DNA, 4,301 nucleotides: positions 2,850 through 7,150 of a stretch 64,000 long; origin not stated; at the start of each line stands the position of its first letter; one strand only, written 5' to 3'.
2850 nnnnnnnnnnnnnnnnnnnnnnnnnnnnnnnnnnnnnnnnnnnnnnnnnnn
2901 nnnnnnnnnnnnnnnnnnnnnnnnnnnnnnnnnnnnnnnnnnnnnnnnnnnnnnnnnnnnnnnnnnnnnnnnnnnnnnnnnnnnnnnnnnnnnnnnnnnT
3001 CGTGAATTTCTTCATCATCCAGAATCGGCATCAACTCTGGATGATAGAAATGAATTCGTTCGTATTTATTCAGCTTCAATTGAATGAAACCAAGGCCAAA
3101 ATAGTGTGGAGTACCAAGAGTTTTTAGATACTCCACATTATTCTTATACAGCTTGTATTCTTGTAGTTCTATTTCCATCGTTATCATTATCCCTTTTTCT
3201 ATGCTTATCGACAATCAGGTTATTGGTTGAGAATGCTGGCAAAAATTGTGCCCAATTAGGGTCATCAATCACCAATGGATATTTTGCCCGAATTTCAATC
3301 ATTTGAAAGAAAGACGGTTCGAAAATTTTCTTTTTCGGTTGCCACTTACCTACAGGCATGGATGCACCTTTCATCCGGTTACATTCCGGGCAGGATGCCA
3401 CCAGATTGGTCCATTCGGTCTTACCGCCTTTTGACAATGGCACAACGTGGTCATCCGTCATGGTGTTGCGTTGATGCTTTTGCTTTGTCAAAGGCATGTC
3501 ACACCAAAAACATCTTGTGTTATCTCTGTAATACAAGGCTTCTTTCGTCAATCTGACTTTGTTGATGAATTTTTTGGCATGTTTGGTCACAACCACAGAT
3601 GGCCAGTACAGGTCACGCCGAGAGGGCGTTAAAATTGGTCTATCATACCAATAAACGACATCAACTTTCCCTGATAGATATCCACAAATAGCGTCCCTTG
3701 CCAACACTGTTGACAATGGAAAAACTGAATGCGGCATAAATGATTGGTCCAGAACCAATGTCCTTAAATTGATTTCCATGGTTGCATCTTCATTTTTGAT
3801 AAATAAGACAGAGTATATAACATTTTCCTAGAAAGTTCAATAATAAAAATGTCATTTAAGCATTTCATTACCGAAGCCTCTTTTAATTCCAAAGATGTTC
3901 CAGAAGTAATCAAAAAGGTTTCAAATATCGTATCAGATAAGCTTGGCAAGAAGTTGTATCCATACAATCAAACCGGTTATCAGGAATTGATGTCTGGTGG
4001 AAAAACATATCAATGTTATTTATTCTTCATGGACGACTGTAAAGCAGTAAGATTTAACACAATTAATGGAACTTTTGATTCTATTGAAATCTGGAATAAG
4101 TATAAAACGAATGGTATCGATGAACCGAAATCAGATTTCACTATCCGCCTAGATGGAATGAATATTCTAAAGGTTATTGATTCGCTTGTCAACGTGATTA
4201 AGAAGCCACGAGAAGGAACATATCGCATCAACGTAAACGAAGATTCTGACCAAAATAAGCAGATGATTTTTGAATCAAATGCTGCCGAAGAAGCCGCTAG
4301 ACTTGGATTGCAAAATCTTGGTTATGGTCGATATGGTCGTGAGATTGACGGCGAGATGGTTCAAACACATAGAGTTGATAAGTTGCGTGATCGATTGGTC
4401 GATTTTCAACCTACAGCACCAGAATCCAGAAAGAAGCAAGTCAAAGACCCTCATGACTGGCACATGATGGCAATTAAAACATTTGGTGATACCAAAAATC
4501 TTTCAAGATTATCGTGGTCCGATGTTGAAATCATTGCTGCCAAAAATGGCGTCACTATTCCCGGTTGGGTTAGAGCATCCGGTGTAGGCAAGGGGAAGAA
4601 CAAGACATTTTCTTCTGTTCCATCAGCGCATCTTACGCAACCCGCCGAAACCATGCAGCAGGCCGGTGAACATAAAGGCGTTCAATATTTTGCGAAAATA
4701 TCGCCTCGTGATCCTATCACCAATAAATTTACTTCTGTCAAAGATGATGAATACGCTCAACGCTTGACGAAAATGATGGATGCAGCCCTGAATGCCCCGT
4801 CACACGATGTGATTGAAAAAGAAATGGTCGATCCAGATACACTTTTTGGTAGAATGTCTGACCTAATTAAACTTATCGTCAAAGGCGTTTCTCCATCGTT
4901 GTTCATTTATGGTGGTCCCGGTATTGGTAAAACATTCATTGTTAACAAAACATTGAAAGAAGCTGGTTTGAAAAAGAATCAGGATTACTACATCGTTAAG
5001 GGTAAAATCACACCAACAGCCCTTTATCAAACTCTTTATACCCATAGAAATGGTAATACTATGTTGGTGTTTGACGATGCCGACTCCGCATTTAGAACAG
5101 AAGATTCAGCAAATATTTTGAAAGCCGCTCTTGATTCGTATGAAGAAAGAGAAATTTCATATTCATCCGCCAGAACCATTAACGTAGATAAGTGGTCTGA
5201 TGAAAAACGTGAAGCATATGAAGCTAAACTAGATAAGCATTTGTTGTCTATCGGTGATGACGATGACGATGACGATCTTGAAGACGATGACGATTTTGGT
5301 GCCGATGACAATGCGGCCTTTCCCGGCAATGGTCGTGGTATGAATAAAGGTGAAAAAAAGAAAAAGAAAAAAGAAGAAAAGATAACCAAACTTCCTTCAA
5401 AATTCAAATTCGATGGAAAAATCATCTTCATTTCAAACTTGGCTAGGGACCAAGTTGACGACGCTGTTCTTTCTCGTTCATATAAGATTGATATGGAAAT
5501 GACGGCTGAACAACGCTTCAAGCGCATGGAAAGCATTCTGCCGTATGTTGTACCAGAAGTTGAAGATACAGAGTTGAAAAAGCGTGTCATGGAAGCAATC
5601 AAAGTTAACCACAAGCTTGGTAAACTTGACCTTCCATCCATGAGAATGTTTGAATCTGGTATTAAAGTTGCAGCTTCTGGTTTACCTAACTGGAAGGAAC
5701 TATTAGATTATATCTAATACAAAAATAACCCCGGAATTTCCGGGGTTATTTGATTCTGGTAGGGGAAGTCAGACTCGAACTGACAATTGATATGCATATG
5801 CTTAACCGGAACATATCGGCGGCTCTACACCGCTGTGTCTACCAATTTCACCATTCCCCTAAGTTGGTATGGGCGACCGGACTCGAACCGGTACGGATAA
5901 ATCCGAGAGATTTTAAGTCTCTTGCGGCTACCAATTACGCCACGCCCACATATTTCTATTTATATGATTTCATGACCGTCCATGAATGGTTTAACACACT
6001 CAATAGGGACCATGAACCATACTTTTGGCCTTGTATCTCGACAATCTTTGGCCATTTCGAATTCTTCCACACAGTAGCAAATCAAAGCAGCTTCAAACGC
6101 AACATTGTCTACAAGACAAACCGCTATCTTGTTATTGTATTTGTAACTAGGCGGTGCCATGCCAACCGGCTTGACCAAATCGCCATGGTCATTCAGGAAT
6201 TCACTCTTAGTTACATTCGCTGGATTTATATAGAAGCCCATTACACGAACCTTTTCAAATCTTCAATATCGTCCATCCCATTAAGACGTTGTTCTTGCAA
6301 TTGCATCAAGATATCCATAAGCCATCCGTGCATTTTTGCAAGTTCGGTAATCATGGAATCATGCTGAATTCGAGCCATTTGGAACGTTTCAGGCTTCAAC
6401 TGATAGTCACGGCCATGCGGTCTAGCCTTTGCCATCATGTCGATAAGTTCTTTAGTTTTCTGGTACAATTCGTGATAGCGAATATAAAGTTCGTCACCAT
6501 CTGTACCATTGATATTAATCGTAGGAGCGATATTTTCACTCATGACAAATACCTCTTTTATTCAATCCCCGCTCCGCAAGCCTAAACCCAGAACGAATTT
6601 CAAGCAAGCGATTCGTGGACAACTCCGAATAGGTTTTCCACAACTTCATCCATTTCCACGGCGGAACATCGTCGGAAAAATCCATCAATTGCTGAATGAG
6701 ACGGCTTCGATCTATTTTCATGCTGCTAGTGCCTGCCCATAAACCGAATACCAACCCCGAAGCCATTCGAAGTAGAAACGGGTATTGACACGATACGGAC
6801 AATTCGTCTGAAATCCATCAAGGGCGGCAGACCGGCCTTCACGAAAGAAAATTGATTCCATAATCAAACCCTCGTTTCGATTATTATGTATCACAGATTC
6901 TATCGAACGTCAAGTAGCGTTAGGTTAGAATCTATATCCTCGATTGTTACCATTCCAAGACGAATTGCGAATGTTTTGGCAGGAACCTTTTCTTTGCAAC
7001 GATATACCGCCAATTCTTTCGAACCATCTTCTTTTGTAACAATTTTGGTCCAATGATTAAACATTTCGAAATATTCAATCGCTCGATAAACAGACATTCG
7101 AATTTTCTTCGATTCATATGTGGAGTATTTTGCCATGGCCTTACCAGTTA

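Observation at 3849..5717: Plus-strand AAA+ ATPase with novel 300-aa N-terminal domain and a poly-Asp/poly-Lys linker, and a second AAA+ with a different N-domain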

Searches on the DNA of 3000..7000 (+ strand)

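Call 4: search_dna_similar(query=window:3000-7000:+, collection=phages, mode=near, max_rows=20)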
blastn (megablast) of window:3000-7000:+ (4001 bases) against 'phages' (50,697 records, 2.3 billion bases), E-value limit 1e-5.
No match.

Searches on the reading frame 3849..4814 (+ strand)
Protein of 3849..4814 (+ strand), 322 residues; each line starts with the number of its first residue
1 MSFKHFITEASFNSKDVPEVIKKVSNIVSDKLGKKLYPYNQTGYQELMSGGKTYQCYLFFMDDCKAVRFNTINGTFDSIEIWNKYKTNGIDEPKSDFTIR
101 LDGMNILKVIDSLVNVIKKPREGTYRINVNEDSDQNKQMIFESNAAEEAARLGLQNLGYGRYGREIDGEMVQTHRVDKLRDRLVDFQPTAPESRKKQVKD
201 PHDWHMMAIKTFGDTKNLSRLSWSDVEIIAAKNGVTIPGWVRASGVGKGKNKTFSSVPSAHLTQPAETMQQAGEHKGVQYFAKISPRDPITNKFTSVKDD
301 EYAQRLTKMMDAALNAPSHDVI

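Call 47: predict_structure(alignment_id=A3)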
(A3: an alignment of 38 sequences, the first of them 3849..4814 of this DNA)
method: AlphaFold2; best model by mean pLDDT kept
length: 322 residues; sequences in the alignment: 38
mean_pLDDT: 83.3   pTM: 0.47
mean pLDDT of the five models: 83.3, 81.9, 78.7, 78.7, 76.6
residues with pLDDT >= 90: 158; 70-90: 108; 50-70: 38; < 50: 18
segments of 3 or more residues with pLDDT < 50: 135-141, 267-272
pLDDT, mean of each block of 10 residues (from residue 1): 56 88 93 95 93 95 95 92 87 88 82 86 61 49 77 88 94 88 88 84 95 95 96 94 92 88 53 54 82 86 81 74 58
secondary structure, 60 per line:
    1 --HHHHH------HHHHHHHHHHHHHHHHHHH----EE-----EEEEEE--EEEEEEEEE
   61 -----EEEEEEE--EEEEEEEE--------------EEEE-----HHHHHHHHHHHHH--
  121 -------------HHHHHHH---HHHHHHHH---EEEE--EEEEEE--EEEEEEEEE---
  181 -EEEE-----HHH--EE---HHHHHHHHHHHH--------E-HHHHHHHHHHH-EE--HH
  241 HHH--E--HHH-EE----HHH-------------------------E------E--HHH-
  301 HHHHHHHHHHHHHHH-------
elements in order: H3-7 H14-32 E44-49 E52-60 E66-72 E75-82 E97-100 H106-118 H134-140 H144-151 E155-158 E161-166 E169-177 E182-185 H201-212 H223-233 H239-243 H301-315

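Call 49: search_protein_representatives(alignment_id=A3)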
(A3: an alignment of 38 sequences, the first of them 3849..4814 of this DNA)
Query: 38 sequences, 260 profile positions. Proteins with E-value up to 0.001 (for the whole library): 334; up to 1e-10: 134; up to 1e-30: 49. The best 150 are listed.
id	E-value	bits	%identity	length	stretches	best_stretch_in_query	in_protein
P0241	3.6e-91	321.6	-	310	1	1-259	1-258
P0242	5.5e-88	311.2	-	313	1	1-259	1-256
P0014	1.7e-85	303.1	-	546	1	1-259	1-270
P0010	1.2e-81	290.4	-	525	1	1-259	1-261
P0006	8.1e-80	284.4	-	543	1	2-259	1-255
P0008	1.2e-77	277.3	-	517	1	2-258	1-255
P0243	3.7e-77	275.7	-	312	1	1-259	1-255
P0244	4.7e-77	275.4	-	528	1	2-259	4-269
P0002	2.5e-76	273.0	-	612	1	1-259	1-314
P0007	2.7e-76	272.9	-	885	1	2-259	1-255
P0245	3.0e-76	272.7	-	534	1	1-259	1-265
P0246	7.6e-73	261.6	-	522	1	1-259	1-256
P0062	5.1e-72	258.9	-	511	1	1-259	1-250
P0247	6.5e-70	252.0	-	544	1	2-257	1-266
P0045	8.1e-69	248.4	-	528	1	1-259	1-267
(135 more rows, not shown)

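Call 71: fold_search(model_id=the predicted structure, library=viral)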
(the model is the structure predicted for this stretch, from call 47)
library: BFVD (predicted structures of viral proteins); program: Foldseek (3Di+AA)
matches with E <= 10: 1099; with E <= 0.001: 0
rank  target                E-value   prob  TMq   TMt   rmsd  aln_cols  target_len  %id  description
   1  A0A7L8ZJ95            2.1e-03  1.00  0.28  0.42   7.8       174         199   18  Uncharacterized protein [Campylobacter phage F379]
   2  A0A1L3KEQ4            5.5e-03  0.21  0.12  0.07  22.1       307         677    9  (no name in the UniProt tables at hand)
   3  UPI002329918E         1.2e-02  0.33  0.11  0.14  16.3       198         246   12  (no name look-up for this kind of identifier)
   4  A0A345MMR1            1.3e-02  0.11  0.11  0.12  22.7       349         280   11  (no name in the UniProt tables at hand)
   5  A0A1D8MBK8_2          2.6e-02  0.11  0.13  0.04  34.5       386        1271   11  (no name in the UniProt tables at hand)
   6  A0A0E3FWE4            3.1e-02  0.57  0.14  0.11  25.2       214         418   17  Uncharacterized protein [Synechococcus phage ACG-2014f]
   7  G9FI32                3.5e-02  0.13  0.15  0.13  25.6       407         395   12  (no name in the UniProt tables at hand)
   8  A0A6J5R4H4            4.1e-02  0.47  0.17  0.06  25.3       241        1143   16  AAA domain containing protein [uncultured Caudovirales phage]
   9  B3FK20                4.3e-02  0.20  0.11  0.23  13.8       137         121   15  Uncharacterized protein [Pseudomonas phage 201phi2-1]
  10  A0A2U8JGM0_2          4.6e-02  0.09  0.12  0.05  27.2       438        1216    9  Polyprotein [Helianthus annuus alphaendornavirus]
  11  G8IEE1                5.2e-02  0.91  0.17  0.48   6.8       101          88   13  Uncharacterized protein [Mycobacterium phage Bongo]
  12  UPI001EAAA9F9         5.5e-02  0.12  0.11  0.14  17.8       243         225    9  (no name look-up for this kind of identifier)
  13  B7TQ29                5.5e-02  0.10  0.10  0.06  25.9       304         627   10  Gp149 [Guinea pig cytomegalovirus (strain 22122)]
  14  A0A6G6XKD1            5.8e-02  0.87  0.15  0.45   7.5        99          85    7  Uncharacterized protein [Gordonia phage Skog]
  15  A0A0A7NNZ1            6.1e-02  0.18  0.11  0.14  16.9       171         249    9  Uncharacterized protein [Lactobacillus phage LfeInf]
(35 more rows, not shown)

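Call 77: search_protein_families(library=pfam, alignment_id=A3, max_evalue=1)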
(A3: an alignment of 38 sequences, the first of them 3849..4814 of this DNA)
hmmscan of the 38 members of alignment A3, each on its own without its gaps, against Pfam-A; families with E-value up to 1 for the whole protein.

A. member 1, window:3849-4814:+ (322 aa): 1 family
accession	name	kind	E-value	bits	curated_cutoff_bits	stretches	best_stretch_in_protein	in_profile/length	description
PF19707.4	DUF6204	-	0.17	12.6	27.5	1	124-174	56-106/114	Family of unknown function (DUF6204)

B. families by the number of members that match (of 38 scanned): 19 families
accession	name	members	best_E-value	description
PF02342.23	TerD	3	0.053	TerD domain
PF23519.1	Microp_apicomplexa_10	2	0.13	Apicomplexa microprotein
PF14261.11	DUF4351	1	0.0087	Domain of unknown function (DUF4351)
PF01281.25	Ribosomal_L9_N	1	0.0089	Ribosomal protein L9, N-terminal domain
PF06804.17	Lipoprotein_18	1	0.029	NlpB/DapX lipoprotein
PF02211.21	NHase_beta_C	1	0.056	Nitrile hydratase beta subunit, C-terminal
PF16496.10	SWIRM-assoc_2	1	0.056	SWIRM-associated domain at the N-terminal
PF08810.16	KapB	1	0.063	Kinase associated protein B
PF17155.10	GAPES1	1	0.076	Gammaproteobacterial periplasmic sensor domain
PF13467.12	RHH_4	1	0.088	Ribbon-helix-helix domain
PF19270.4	FBO_C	1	0.09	F-box only protein C-terminal region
PF05591.17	T6SS_VipA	1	0.096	Type VI secretion system, VipA, VC_A0107 or Hcp2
PF00447.23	HSF_DNA-bind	1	0.12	HSF-type DNA-binding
PF15868.10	MBF2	1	0.13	Transcription activator MBF2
PF19707.4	DUF6204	1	0.17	Family of unknown function (DUF6204)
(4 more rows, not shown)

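Call 94: search_dna_similar(query=window:3849-4814:+, collection=phages, mode=protein, max_evalue=0.01, max_rows=15)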
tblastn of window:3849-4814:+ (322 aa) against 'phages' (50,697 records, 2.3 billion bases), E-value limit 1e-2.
No match.
